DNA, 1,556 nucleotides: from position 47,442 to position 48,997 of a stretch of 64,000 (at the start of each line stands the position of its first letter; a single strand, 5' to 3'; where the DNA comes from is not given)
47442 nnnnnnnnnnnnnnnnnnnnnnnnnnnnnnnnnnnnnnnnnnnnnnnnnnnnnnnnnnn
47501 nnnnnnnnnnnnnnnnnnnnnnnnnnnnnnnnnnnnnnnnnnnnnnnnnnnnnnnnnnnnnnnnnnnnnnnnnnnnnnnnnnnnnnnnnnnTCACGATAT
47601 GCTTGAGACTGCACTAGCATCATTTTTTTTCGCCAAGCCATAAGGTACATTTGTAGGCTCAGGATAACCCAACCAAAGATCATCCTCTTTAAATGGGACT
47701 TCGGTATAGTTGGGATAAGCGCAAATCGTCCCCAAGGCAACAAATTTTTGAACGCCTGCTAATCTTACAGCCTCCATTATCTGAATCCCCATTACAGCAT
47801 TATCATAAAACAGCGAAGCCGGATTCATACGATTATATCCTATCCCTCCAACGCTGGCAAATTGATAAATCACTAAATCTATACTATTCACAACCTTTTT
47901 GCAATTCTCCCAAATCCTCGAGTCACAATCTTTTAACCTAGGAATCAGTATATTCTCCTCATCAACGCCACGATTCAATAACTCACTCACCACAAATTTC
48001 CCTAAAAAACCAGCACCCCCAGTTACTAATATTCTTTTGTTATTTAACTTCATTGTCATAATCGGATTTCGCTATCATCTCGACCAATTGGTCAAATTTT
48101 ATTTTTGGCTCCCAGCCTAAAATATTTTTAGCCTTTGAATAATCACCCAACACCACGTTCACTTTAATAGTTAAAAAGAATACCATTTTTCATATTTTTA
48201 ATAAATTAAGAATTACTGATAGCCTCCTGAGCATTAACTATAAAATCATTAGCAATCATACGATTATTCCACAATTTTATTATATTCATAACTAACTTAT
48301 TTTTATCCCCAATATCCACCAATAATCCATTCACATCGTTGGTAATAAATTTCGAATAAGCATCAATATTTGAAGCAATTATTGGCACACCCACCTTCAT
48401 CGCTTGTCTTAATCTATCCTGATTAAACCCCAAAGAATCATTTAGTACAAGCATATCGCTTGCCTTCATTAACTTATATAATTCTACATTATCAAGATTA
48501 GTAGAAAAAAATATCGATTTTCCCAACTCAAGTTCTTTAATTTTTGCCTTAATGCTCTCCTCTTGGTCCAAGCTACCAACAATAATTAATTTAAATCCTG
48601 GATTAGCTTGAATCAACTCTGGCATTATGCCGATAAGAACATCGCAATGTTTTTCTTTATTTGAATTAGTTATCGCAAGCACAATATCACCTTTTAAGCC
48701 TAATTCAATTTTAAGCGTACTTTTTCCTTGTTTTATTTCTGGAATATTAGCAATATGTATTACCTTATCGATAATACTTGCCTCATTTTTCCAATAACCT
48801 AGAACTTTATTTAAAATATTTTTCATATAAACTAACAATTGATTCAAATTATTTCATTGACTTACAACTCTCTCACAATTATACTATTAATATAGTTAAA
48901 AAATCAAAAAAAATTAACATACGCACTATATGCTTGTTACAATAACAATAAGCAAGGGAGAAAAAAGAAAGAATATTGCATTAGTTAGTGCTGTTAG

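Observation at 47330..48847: Decaying GDP-fucose branch at the end of the glycan locus: fcl frameshifted in an A8 tract and truncated, gmd reduced to a 40-codon remnant, GT1 reduced to its C-terminal half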

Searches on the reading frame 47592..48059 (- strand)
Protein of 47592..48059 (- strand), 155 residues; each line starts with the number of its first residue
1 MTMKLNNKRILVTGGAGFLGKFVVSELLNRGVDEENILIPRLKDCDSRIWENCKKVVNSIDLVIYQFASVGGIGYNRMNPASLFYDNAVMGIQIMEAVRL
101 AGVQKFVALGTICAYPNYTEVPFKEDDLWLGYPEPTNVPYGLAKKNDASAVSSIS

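Call 5: search_protein_families(library=pfam, proteins=[window:47592-48059:-], max_evalue=0.01)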
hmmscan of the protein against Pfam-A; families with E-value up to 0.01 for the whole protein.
window:47592-48059:- (155 aa): 6 families
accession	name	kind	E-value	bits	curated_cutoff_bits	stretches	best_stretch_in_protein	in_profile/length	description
PF01370.27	Epimerase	-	5.6e-21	75.5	20.9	1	10-144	1-146/240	NAD dependent epimerase/dehydratase family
PF16363.11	GDP_Man_Dehyd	-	1.3e-08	35.1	27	1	51-146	65-159/332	GDP-mannose 4,6 dehydratase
PF13460.12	NAD_binding_10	-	0.00022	21.6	27.2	1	45-119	46-106/184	NAD(P)H-binding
PF01073.25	3Beta_HSD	-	0.00027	20.5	22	1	11-32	1-22/280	3-beta hydroxysteroid dehydrogenase/isomerase family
PF07993.18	NAD_binding_4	-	0.0012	18.5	20.1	1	12-38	1-27/258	Male sterility protein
PF05368.20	NmrA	-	0.0084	16.2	27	0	7-31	2-26/298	NmrA-like family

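Call 36: list_cluster_members(proteins=[window:47592-48059:-, L001:5658-5951:+, window:48040-48186:-, window:48206-48826:-])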
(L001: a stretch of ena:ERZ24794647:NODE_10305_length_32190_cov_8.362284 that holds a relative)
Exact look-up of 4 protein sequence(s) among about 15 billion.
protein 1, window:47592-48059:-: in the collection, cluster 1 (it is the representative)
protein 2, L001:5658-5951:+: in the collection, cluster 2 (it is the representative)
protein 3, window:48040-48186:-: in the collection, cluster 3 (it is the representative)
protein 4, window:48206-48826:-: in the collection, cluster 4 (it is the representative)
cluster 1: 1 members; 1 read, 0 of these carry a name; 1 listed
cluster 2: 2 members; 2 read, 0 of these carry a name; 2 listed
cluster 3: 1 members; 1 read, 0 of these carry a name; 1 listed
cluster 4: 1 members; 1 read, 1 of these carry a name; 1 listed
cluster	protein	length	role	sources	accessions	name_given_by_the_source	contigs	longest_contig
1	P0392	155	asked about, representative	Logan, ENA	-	-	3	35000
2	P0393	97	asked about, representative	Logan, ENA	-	-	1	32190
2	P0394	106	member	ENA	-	-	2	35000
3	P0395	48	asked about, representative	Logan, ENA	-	-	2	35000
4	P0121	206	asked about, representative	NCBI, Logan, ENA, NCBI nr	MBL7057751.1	glycosyltransferase [Patescibacteria group bacterium]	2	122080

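Call 37: find_encoding_contigs(protein=window:47592-48059:-, flank=3000, max_places=6)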
Protein window:47592-48059:- (155 aa): 5 contigs read that carry it; 4 places shown.
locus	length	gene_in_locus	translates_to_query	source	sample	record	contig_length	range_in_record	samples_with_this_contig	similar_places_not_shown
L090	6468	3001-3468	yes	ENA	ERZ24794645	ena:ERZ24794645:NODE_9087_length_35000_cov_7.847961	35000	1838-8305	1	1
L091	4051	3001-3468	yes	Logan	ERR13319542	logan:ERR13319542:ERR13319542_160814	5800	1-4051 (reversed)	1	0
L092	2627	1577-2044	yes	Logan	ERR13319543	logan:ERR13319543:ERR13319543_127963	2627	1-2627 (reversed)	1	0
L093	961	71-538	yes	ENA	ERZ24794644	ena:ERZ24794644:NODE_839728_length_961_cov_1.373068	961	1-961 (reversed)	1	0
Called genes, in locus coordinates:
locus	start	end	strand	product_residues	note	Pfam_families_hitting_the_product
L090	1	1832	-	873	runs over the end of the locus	PF00521:DNA_topoisoIV, PF03989:DNA_gyraseA_C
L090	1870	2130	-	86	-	-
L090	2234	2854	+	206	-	PF00534:Glycos_transf_1, PF13692:Glyco_trans_1_4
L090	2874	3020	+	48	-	PF16363:GDP_Man_Dehyd (weak)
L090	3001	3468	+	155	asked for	PF01370:Epimerase, PF16363:GDP_Man_Dehyd (faint)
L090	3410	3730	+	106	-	PF01370:Epimerase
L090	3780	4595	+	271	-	PF01061:ABC2_membrane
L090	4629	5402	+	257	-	PF00005:ABC_tran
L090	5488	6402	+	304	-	-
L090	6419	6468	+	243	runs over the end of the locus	PF13489:Methyltransf_23, PF07021:MetW (weak), PF08241:Methyltransf_11, PF08242:Methyltransf_12, PF13649:Methyltransf_25, PF13847:Methyltransf_31 (weak)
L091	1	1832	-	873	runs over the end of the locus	PF00521:DNA_topoisoIV, PF03989:DNA_gyraseA_C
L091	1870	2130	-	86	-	-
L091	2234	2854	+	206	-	PF00534:Glycos_transf_1, PF13692:Glyco_trans_1_4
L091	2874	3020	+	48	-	PF16363:GDP_Man_Dehyd (weak)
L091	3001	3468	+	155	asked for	PF01370:Epimerase, PF16363:GDP_Man_Dehyd (faint)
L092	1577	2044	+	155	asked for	PF01370:Epimerase, PF16363:GDP_Man_Dehyd (faint)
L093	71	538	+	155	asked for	PF01370:Epimerase, PF16363:GDP_Man_Dehyd (faint)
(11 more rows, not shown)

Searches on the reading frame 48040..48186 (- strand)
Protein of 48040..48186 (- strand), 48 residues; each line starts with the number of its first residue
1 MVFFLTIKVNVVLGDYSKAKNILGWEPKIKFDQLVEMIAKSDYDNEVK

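Call 5: search_protein_families(library=pfam, proteins=[window:48040-48186:-], max_evalue=0.01)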
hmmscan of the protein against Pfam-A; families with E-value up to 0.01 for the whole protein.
window:48040-48186:- (48 aa): 1 family
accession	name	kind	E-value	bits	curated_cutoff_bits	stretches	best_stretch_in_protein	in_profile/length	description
PF16363.11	GDP_Man_Dehyd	-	2.8e-06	27.5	27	1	8-37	302-331/332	GDP-mannose 4,6 dehydratase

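Call 8: search_protein_families(library=ncbifam, proteins=[window:48040-48186:-], max_evalue=0.01)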
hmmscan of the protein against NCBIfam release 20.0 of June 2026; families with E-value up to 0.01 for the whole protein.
window:48040-48186:- (48 aa): 1 family
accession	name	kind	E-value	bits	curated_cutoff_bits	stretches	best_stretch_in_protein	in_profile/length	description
TIGR01472.1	gmd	equivalog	5.6e-06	25.8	415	1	3-44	299-340/342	GDP-mannose 4,6-dehydratase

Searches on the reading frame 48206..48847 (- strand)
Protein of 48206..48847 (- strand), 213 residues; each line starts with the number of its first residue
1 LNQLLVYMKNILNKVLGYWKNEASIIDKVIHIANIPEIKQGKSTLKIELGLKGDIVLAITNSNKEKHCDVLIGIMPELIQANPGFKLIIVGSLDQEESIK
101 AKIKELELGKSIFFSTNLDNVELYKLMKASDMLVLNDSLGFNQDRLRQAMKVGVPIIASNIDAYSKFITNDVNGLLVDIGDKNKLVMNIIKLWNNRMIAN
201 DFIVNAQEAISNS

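Call 5: search_protein_families(library=pfam, proteins=[window:48206-48847:-], max_evalue=0.01)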
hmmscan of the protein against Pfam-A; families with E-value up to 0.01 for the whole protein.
window:48206-48847:- (213 aa): 2 families
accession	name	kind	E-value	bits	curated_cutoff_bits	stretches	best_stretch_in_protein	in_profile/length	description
PF00534.26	Glycos_transf_1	-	5.9e-23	81.7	26.4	1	52-208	14-171/172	Glycosyl transferases group 1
PF13692.12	Glyco_trans_1_4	-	2.5e-16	60.6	27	1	56-195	4-142/142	Glycosyl transferases group 1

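Call 8: search_protein_families(library=ncbifam, proteins=[window:48206-48847:-], max_evalue=0.01)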
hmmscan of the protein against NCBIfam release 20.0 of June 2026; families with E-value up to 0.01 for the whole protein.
window:48206-48847:- (213 aa): 21 families
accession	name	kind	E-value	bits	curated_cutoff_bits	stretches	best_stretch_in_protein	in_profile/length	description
TIGR03999.1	thiol_BshA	equivalog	4.9e-15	55.3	273.7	1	23-211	169-354/375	N-acetyl-alpha-D-glucosaminyl L-malate synthase BshA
TIGR04063.1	stp3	hypoth_equivalog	2.3e-12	46.5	442.05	1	21-207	180-372/397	TIGR04063 family PEP-CTERM/XrtA system glycosyltransferase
TIGR03088.1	stp2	hypoth_equivalog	7.2e-12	45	409.05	1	71-209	216-352/374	TIGR03088 family PEP-CTERM/XrtA system glycosyltransferase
NF047880.1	glyco_SdgA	exception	3.8e-11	42.2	800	1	22-210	283-471/488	serine-aspartate repeat adhesin O-glycosyltransferase SdgA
NF041010.1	glycosy_Agl16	equivalog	1.6e-10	40.4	575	1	54-200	180-323/352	glycosylation protein Agl16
NF041876.1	EPS_EpsE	equivalog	3.1e-10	39.8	400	1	63-211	224-377/389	exopolysaccharide biosynthesis GT4 family glycosyltransferase EpsE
TIGR04157.1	glyco_rSAM_CFB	subfamily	4.1e-08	32.6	400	1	6-188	178-359/406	TIGR04157 family glycosyltransferase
NF049988.1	MGlcDAGSynMgs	equivalog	1.8e-07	30.8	400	1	43-211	201-369/398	alpha-monoglucosyldiacylglycerol synthase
NF047881.1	glyco_SdgB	exception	4.3e-07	29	800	1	27-203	294-470/496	serine-aspartate repeat adhesin O-glycosyltransferase SdgB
NF007396.0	PRK09922.1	equivalog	6.8e-07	28.5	385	1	76-204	204-335/361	lipopolysaccharide 1,6-galactosyltransferase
NF038229.1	Glyco4_Geo_Pelo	equivalog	8.9e-06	24.9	400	1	69-207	177-313/338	GPMC system family 4 glycosyltransferase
TIGR03449.1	mycothiol_MshA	equivalog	9.7e-06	24.7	462.5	1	4-197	168-371/406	D-inositol-3-phosphate glycosyltransferase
NF038295.1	EPS_HpsP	equivalog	2e-05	23.8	550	1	43-178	197-336/388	hormogonium polysaccharide biosynthesis glycosyltransferase HpsP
NF053787.1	GlcN_PG_synth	equivalog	2.3e-05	23.4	480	1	42-197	184-328/361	N-acetylglucosaminyl phosphatidylglycerol synthase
TIGR04047.1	MSMEG_0565_glyc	hypoth_equivalog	2.8e-05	23.4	259.85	1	9-187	147-333/373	MSMEG_0565 family glycosyltransferase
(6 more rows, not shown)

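Call 14: find_homologous_proteins(query=window:48206-48847:-, max_evalue=0.00001)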
Query window:48206-48847:- (213 aa): 2 proteins with E <= 0.00001 among 992 candidates.
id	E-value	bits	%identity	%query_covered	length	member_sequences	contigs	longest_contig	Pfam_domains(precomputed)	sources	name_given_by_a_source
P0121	6.3e-124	429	100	97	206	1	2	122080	PF00534.27,PF13692.13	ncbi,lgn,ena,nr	ncbi:glycosyltransferase [Patescibacteria group bacterium]|nr:glycosyltransferase [Patescibacteria g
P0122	5.4e-8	51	32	57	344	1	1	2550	PF00534.27,PF00005.34,PF05621.18,PF13692.13,PF13304.13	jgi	-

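Call 24: search_protein_representatives(protein=window:48206-48826:-)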
Query: 206 residues. Proteins with E-value up to 0.001 (for the whole library): 10997; up to 1e-10: 225; up to 1e-30: 1. The best 150 are listed.
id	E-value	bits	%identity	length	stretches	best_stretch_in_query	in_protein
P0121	1.6e-124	429.2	100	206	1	1-206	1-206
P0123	4.0e-26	108.3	35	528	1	17-205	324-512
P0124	8.6e-26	107.2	30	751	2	6-203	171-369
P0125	5.5e-24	101.3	34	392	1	7-204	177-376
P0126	4.4e-23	98.3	29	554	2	4-195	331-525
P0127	5.3e-23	98.1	26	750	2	5-201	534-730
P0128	1.0e-22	97.2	34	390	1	10-199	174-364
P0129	2.7e-22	95.8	34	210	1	12-202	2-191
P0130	3.6e-21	92.1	33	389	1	7-204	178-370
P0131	2.5e-20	89.4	33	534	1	5-204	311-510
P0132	2.5e-20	89.4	32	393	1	5-200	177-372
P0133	5.4e-19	85.0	27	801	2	32-202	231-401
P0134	5.8e-19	84.9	25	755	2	51-201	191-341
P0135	7.5e-19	84.5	27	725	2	39-178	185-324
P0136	1.2e-18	83.9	24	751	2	3-195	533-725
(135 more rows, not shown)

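Call 48: find_encoding_contigs(protein=P0129, flank=4000, max_places=3)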
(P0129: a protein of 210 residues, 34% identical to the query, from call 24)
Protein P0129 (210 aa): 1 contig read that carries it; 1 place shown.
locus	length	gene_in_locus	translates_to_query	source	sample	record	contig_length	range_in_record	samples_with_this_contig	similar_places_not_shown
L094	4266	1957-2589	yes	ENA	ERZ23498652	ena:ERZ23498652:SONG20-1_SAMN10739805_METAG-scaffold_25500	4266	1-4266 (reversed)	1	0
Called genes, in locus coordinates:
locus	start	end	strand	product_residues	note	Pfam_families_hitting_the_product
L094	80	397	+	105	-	-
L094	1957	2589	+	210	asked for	PF00534:Glycos_transf_1, PF13692:Glyco_trans_1_4, PF13524:Glyco_trans_1_2 (weak)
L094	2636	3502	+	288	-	PF03462:PCRF, PF00472:RF-1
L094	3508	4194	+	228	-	PF00005:ABC_tran, PF13304:AAA_21 (faint)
